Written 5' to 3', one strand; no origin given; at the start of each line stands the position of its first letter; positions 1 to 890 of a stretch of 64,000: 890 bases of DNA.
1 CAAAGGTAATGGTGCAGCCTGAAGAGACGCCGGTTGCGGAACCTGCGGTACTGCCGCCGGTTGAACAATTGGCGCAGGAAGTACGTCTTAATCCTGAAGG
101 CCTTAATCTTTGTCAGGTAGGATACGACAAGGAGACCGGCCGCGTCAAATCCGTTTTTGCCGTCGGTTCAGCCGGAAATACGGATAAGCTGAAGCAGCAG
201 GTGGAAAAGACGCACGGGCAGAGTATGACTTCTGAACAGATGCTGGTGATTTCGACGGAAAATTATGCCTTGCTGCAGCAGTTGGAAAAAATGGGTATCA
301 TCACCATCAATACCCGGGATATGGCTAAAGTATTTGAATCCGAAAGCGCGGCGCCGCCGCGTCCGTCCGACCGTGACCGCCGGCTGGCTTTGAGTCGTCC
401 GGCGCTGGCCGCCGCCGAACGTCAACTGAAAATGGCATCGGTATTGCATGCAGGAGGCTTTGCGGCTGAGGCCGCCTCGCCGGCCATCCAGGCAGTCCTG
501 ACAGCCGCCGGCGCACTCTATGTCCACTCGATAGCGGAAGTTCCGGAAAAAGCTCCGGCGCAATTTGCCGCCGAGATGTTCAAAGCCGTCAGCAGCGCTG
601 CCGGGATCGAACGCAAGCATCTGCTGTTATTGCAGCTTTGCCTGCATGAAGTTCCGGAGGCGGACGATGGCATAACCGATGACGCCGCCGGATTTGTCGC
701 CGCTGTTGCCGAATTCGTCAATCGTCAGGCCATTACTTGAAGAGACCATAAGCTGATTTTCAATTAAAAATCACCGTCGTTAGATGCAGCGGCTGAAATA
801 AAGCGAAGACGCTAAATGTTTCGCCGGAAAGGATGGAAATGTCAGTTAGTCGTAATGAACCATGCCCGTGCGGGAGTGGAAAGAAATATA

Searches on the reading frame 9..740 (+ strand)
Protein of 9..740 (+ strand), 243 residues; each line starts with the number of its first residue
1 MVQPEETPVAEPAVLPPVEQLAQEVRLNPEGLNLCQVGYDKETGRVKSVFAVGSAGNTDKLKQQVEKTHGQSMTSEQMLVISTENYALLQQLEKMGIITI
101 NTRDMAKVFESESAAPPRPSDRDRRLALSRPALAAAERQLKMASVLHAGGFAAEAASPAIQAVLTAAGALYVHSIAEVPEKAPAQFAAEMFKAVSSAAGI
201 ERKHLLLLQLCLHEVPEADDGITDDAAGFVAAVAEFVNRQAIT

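Call 8: search_protein_families(library=pfam, proteins=[window:9-740:+], max_evalue=0.01)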
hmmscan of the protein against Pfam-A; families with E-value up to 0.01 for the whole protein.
window:9-740:+ (243 aa): 1 family
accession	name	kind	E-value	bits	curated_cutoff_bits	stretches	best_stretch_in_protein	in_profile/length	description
PF14773.11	VIGSSK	-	0.0094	16.4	21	0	155-178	24-47/62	Helicase-associated putative binding domain, C-terminal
